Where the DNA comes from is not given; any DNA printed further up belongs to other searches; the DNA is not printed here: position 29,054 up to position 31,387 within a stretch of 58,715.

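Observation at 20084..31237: Translationally coupled five-gene surface operon headed by a multiheme cytochrome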

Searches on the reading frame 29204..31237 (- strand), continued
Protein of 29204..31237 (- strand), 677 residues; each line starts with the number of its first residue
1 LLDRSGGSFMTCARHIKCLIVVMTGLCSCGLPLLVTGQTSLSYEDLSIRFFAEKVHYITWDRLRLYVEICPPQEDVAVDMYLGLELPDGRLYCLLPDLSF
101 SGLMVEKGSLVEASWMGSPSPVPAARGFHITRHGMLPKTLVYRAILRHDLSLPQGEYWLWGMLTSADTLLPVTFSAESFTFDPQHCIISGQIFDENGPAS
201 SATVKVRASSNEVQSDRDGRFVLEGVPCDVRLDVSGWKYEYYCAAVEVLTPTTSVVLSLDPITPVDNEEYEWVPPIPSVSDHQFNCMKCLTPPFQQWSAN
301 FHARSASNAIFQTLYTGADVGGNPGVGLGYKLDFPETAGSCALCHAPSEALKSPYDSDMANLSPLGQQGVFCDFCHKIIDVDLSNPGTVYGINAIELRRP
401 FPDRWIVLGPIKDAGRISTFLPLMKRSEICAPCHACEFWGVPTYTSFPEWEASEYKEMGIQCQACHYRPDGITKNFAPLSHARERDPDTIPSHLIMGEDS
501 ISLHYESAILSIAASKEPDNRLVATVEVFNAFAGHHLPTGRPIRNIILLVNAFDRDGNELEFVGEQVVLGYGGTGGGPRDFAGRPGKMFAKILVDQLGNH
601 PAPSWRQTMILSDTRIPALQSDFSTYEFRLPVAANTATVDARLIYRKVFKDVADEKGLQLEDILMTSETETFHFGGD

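Call 96: search_protein_families(library=pfam, proteins=[P0364, P0292, P0299, P0273, P0277], max_evalue=0.0001)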
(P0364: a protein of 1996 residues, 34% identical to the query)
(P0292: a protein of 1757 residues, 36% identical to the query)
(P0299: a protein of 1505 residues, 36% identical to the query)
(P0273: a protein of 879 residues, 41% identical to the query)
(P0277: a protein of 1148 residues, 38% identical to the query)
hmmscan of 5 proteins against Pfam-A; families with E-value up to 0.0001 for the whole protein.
P0364 (1996 aa): 14 families
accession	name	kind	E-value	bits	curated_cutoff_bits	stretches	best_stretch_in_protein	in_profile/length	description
PF24517.2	CBM96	-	3.6e-63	212.7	26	2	1477-1634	2-164/164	Carbohydrate-binding module family 96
PF07995.17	GSDH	-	1.5e-32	113.7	25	1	44-412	1-297/332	Glucose / Sorbosone dehydrogenase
PF13385.13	Laminin_G_3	-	1.9e-25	90.2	27.6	1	1171-1325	1-151/151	Concanavalin A-like lectin/glucanases superfamily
PF18911.6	PKD_4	-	7.5e-22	77.6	27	1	455-539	1-85/85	PKD domain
PF01833.30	TIG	-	2.2e-20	72.9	20.9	2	1392-1468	1-83/84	IPT/TIG domain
PF00801.26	PKD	-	4.5e-13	49.4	23.5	1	462-534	4-76/80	PKD domain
PF13620.12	CarboxypepD_reg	-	6.9e-08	33.2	32.3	1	641-702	1-65/82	Carboxypeptidase regulatory-like domain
PF13860.13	FlgD_ig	-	1.5e-07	31.7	27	1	1922-1983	13-75/79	FlgD Ig-like domain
PF13715.12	CarbopepD_reg_2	-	1.6e-07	31.7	32.2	1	642-693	1-52/88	CarboxypepD_reg-like domain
PF16656.11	Pur_ac_phosph_N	-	1.8e-07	32.1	30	1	553-635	6-93/93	Purple acid Phosphatase, N-terminal domain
PF18962.6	Por_Secre_tail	-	8.3e-07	29.7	27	1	1913-1992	2-73/75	Secretion system C-terminal sorting domain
PF22113.1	Mtrc-MtrF_II-IV_dom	-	8e-06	25.9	30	0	723-831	21-129/176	Outer membrane cytochrome MtrC/MtrF-like, domains II/IV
PF14522.11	Cytochrome_C7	-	1.4e-05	25.3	24.8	0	783-830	9-49/67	Cytochrome c7 and related cytochrome c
PF13435.11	Cytochrome_C554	-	1.7e-05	26.1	20.8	0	732-829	1-83/84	Cytochrome c554 and c-prime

P0292 (1757 aa): 5 families
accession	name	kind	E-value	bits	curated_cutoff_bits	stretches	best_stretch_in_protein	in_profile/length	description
PF15902.12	Sortilin-Vps10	-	2.8e-35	122.4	33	4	250-354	3-113/446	Sortilin, neurotensin receptor 3,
PF02012.26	BNR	-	3.3e-13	47.9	27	0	630-641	1-12/12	BNR/Asp-box repeat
PF14870.12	PSII_BNR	-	8.5e-09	35.5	27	0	251-518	41-293/303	Photosynthesis system II assembly factor YCF48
PF13088.12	BNR_2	-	2.4e-05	24.3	31.4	0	250-353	84-201/277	BNR repeat-like domain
PF24316.1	Tli3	-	8.3e-05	23.4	27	0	78-136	28-97/129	T6SS Tli3 immunity protein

P0299 (1505 aa): 3 families
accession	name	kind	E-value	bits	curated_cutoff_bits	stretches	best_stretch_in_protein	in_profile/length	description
PF15902.12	Sortilin-Vps10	-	1.4e-27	97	33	1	837-943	3-117/446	Sortilin, neurotensin receptor 3,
PF13620.12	CarboxypepD_reg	-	4.5e-10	40.2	32.3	1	980-1034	2-60/82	Carboxypeptidase regulatory-like domain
PF06439.18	3keto-disac_hyd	-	3.1e-06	27.8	26.8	1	132-270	14-177/187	3-keto-disaccharide hydrolase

P0273 (879 aa): 6 families
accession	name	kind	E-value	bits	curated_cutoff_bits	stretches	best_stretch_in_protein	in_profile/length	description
PF18582.6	HZS_alpha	-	2.9e-12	47.4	26.6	1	360-451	1-97/98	Hydrazine synthase alpha subunit middle domain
PF07676.18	PD40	-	2.8e-09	37.1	20.9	0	109-140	2-35/38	WD40-like Beta Propeller Repeat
PF14522.11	Cytochrome_C7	-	2.8e-07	30.7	24.8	0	485-583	9-67/67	Cytochrome c7 and related cytochrome c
PF22113.1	Mtrc-MtrF_II-IV_dom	-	1.4e-06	28.4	30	0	475-585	68-166/176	Outer membrane cytochrome MtrC/MtrF-like, domains II/IV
PF03264.19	Cytochrom_NNT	-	2e-06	28.1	24.1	1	626-685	28-84/174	NapC/NirT cytochrome c family, N-terminal region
PF13435.11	Cytochrome_C554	-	5.6e-05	24.4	20.8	0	492-582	2-83/84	Cytochrome c554 and c-prime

P0277 (1148 aa): 6 families
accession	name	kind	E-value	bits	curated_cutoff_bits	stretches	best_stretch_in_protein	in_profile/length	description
PF21783.3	YNCE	-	8.4e-13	48.8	27.1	0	36-124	245-333/339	YNCE-like beta-propeller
PF10282.15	Lactonase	-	4.7e-10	39.6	21.7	0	270-338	246-319/344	Lactonase, 7-bladed beta-propeller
PF25174.1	Beta-prop_THOC3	-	4.8e-08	32.8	305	0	124-216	54-143/272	THOC3 beta-propeller domain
PF02239.22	Cytochrom_D1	-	2.2e-07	30.2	25.5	0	48-154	8-114/368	Cytochrome D1 heme domain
PF14522.11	Cytochrome_C7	-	5.2e-06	26.6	24.8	0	897-939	13-49/67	Cytochrome c7 and related cytochrome c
PF03150.19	CCP_MauG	-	2.8e-05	25.2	25.6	0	493-562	8-79/149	Di-haem cytochrome c peroxidase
